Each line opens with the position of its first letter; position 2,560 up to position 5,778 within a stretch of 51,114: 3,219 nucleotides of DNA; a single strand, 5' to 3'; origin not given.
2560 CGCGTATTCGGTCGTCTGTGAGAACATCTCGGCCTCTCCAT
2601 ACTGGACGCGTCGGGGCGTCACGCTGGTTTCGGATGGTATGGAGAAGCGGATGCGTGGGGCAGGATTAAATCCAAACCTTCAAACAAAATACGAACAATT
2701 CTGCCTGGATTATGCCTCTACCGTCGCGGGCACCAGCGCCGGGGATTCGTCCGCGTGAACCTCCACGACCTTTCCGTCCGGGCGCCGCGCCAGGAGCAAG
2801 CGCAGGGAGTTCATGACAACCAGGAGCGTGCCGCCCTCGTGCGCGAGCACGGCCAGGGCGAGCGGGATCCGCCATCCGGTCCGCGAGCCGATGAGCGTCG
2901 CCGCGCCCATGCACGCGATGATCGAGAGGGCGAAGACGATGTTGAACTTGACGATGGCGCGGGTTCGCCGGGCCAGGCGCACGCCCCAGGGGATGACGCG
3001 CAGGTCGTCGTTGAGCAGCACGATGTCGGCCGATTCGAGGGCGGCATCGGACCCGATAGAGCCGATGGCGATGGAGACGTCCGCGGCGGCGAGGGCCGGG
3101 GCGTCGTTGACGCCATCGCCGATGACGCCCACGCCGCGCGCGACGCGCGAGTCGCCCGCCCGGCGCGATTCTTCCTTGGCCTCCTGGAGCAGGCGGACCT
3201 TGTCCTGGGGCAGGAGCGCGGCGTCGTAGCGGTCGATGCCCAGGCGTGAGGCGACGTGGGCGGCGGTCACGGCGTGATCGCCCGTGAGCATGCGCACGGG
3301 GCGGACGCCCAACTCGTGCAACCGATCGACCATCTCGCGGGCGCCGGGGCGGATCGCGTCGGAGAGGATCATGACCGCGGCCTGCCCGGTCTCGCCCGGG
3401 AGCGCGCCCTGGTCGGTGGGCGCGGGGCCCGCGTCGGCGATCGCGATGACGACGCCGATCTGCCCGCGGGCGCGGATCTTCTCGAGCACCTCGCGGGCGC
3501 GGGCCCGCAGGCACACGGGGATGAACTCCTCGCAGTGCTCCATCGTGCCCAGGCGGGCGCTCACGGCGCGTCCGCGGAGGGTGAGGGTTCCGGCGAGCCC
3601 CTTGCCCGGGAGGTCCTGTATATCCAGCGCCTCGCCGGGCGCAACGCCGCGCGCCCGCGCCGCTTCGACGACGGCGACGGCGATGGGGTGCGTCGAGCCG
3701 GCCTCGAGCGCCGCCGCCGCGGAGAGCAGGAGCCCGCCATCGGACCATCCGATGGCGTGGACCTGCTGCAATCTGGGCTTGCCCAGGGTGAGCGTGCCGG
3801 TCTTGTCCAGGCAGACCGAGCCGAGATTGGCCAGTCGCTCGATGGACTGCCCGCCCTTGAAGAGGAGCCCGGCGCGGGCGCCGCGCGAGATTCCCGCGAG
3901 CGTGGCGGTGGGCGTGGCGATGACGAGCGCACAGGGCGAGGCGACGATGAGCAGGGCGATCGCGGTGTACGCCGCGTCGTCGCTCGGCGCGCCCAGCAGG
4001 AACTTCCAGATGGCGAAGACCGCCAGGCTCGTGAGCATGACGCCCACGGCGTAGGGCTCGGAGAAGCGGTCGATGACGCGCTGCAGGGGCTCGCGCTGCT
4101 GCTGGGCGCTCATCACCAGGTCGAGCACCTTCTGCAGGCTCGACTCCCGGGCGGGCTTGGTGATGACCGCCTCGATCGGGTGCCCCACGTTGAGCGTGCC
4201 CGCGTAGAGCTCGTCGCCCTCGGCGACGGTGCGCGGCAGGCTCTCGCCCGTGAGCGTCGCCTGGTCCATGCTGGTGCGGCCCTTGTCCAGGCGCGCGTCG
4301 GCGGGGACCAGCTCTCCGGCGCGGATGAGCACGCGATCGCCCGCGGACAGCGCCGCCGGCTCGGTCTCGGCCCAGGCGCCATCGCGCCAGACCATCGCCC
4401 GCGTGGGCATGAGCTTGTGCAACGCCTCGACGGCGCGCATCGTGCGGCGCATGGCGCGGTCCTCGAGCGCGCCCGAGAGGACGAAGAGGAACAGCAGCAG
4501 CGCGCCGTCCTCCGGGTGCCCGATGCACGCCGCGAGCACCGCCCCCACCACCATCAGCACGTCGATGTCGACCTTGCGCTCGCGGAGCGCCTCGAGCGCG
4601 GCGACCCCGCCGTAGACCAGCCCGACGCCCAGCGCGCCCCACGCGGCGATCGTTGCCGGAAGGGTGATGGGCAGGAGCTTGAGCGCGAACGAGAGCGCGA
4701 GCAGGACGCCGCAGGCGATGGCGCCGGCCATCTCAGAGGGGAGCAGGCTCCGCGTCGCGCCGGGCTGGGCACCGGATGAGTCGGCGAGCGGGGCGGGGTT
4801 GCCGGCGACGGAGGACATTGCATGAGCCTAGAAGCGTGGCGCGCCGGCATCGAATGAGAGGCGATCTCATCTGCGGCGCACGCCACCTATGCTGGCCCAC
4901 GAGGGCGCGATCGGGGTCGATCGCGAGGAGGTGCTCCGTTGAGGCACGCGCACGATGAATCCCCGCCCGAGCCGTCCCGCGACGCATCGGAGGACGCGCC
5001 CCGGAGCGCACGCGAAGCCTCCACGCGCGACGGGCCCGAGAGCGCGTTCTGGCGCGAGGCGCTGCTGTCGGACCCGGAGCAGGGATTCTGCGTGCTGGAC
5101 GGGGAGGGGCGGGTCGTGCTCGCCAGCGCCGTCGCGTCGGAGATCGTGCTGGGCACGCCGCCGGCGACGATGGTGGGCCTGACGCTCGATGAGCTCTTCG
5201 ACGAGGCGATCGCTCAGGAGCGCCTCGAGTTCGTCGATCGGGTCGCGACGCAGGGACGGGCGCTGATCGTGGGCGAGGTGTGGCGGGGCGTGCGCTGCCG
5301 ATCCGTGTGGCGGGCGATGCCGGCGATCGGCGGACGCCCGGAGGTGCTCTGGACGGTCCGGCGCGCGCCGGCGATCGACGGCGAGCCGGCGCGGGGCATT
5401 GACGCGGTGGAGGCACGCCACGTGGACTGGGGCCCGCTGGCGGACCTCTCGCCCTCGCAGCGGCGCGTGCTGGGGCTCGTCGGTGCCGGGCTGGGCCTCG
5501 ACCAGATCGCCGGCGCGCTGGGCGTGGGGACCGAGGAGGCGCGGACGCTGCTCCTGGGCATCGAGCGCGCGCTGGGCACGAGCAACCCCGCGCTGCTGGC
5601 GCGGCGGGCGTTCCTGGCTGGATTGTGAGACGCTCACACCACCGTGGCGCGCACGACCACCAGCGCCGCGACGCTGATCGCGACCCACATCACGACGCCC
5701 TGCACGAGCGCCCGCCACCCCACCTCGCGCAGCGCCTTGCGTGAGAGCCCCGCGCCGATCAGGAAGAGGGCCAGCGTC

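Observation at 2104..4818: P1B-4 (SPC/HEGGT) metal-efflux ATPase followed by a Cys-rich Rrf2 regulator and AT-rich palindromes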

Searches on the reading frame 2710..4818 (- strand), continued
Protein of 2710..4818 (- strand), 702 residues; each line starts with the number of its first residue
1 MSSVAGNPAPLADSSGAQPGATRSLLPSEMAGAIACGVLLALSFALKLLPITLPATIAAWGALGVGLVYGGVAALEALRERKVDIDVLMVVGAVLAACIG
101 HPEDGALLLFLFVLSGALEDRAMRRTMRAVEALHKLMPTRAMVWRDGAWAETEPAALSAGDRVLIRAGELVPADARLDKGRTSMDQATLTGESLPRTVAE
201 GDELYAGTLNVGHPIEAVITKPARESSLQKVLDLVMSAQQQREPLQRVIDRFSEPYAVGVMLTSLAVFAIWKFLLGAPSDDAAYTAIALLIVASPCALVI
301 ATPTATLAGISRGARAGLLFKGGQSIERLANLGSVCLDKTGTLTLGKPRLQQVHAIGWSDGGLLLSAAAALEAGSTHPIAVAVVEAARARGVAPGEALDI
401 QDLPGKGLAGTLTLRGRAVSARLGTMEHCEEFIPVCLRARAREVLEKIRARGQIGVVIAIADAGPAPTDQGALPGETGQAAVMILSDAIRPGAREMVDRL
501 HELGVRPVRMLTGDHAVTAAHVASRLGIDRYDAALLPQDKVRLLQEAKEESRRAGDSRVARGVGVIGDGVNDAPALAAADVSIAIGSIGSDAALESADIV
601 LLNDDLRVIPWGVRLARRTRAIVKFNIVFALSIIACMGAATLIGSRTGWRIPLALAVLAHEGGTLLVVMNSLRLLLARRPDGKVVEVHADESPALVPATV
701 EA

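Call 77: get_annotated_region(hit=H3, flank=2500)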
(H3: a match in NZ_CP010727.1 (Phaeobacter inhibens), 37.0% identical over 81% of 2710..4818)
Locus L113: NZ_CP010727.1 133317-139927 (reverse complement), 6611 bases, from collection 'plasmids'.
description: Phaeobacter inhibens strain P88 plasmid pP88_b, complete sequence
organism: Phaeobacter inhibens (NCBI taxid 221822)
taxonomy: Bacteria; Pseudomonadota; Alphaproteobacteria; Rhodobacterales; Roseobacteraceae; Phaeobacter; Phaeobacter inhibens
host: -; source: cell culture,clam larvae aquaculture; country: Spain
typing (MOB-suite, as given by PLSDB): conjugative; replicon rep_cluster_579; relaxase MOBP; mating-pair formation MPF_T
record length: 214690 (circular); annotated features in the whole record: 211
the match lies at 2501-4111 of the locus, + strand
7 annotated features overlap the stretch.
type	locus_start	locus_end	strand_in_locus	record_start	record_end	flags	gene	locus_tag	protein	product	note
CDS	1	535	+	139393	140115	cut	-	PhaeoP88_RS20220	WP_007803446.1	cytochrome c biogenesis protein CcdA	GO:0017004 - cytochrome complex assembly [Evidence IEA]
CDS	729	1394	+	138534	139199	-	-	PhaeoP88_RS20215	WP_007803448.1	L,D-transpeptidase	GO:0018104 - peptidoglycan-protein cross-linking [Evidence IEA]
CDS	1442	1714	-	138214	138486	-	-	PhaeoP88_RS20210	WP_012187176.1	hypothetical protein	-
CDS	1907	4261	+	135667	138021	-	-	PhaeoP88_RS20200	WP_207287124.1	cation-translocating P-type ATPase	-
CDS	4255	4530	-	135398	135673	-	-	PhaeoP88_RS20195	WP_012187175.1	hypothetical protein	-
CDS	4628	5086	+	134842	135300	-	mntR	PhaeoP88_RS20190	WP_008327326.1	manganese-binding transcriptional regulator MntR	GO:0006355 - regulation of DNA-templated transcription [Evidence IEA]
CDS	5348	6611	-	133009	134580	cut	lnt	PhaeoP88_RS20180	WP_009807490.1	apolipoprotein N-acyltransferase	GO:0042158 - lipoprotein biosynthetic process [Evidence IEA]; GO:0006497 - protein lipidation [Evidence IEA]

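Call 78: get_annotated_region(hit=H4, flank=1500)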
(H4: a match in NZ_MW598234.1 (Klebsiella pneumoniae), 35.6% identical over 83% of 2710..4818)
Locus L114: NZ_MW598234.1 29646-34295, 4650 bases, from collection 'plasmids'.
description: Klebsiella pneumoniae strain CR-HvKP3 plasmid pVir-CR-HvKP3, complete sequence
organism: Klebsiella pneumoniae (NCBI taxid 573)
taxonomy: Bacteria; Pseudomonadota; Gammaproteobacteria; Enterobacterales; Enterobacteriaceae; Klebsiella; Klebsiella pneumoniae
host: -; source: -; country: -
typing (MOB-suite, as given by PLSDB): non-mobilizable; replicon IncFIB,IncHI1B
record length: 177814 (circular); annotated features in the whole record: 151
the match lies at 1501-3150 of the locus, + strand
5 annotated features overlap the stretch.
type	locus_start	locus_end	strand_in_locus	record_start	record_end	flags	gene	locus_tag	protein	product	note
CDS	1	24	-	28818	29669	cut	-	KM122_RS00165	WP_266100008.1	IS110 family transposase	-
CDS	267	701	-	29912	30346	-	cadR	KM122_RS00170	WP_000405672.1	Cd(II)/Pb(II)-responsive transcriptional regulator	GO:0045893 - positive regulation of DNA-templated transcription [Evidence IEA]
CDS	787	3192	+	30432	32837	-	-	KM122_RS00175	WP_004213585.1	heavy metal translocating P-type ATPase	-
CDS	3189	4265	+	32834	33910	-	lspA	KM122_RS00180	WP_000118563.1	signal peptidase II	GO:0009306 - protein secretion [Evidence IEA]; GO:0006508 - proteolysis [Evidence IEA]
CDS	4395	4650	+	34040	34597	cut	-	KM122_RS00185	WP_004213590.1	recombinase family protein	GO:0006310 - DNA recombination [Evidence IEA]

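Call 79: get_annotated_region(hit=H12, flank=1500)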
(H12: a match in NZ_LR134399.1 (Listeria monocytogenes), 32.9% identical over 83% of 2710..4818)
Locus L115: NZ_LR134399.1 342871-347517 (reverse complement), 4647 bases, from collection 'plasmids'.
description: Listeria monocytogenes strain NCTC7974 plasmid 2, complete sequence
organism: Listeria monocytogenes (NCBI taxid 1639)
taxonomy: Bacteria; Bacillota; Bacilli; Bacillales; Listeriaceae; Listeria; Listeria monocytogenes
host: -; source: Homo sapiens,Vein blood; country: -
typing (MOB-suite, as given by PLSDB): non-mobilizable
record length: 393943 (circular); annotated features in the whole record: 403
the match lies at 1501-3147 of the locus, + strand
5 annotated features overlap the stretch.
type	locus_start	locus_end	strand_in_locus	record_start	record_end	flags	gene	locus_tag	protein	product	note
CDS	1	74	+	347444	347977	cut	-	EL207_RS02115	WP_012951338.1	DUF3267 domain-containing protein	-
CDS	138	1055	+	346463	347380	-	-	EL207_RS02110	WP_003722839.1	aldo/keto reductase family oxidoreductase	-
CDS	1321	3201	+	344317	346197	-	-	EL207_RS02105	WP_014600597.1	heavy metal translocating P-type ATPase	-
CDS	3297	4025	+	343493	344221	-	-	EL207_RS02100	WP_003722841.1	hypothetical protein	-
CDS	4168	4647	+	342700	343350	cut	-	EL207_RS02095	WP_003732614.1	transaldolase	-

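Call 80: get_annotated_region(hit=H21, flank=1500)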
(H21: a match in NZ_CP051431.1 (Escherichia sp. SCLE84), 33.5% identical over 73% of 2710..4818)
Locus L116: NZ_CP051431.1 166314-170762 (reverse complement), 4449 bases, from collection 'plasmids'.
description: Escherichia sp. SCLE84 plasmid pSCLE1, complete sequence
organism: Escherichia sp. SCLE84 (NCBI taxid 2725997)
taxonomy: Bacteria; Pseudomonadota; Gammaproteobacteria; Enterobacterales; Enterobacteriaceae; Escherichia; Escherichia sp. SCLE84
host: -; source: swine,single cell; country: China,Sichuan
typing (MOB-suite, as given by PLSDB): non-mobilizable; replicon IncHI2A,rep_cluster_1088; mating-pair formation MPF_F
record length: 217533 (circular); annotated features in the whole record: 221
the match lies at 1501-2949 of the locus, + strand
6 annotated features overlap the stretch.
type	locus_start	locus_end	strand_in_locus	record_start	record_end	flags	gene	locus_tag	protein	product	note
predicted_resistance_gene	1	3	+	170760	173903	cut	silA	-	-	Cu(+)/Ag(+) efflux RND transporter permease subunit SilA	predicted by amrfinderplus; class COPPER/SILVER; identity 96.85%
CDS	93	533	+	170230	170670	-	-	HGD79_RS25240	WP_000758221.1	DUF411 domain-containing protein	-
CDS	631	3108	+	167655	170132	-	silP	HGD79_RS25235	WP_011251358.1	Ag(+)-translocating P-type ATPase SilP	-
CDS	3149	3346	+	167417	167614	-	-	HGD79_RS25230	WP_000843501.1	DUF2933 domain-containing protein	-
CDS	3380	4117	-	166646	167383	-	-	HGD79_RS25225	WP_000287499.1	peptidoglycan DD-metalloendopeptidase family protein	-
CDS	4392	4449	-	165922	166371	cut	-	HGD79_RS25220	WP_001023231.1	hypothetical protein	-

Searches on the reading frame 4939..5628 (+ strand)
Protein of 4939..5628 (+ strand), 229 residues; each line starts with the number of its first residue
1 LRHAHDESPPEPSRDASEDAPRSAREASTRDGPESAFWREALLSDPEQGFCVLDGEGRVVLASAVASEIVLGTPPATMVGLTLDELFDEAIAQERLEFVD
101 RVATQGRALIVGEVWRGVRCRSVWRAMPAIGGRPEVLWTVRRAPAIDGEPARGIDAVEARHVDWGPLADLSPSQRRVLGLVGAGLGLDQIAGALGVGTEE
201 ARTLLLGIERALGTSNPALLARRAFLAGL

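Call 3: search_protein_families(library=pfam, proteins=[window:4939-5628:+])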
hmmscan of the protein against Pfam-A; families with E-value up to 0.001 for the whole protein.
window:4939-5628:+ (229 aa): 1 family
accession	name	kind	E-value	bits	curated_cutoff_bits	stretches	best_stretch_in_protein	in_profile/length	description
PF08448.16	PAS_4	-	2e-06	28.4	23.1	1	48-113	6-70/110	PAS fold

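Call 4: search_protein_families(library=ncbifam, proteins=[window:4939-5628:+])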
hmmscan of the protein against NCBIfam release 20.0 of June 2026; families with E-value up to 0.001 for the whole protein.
window:4939-5628:+ (229 aa): 0 families
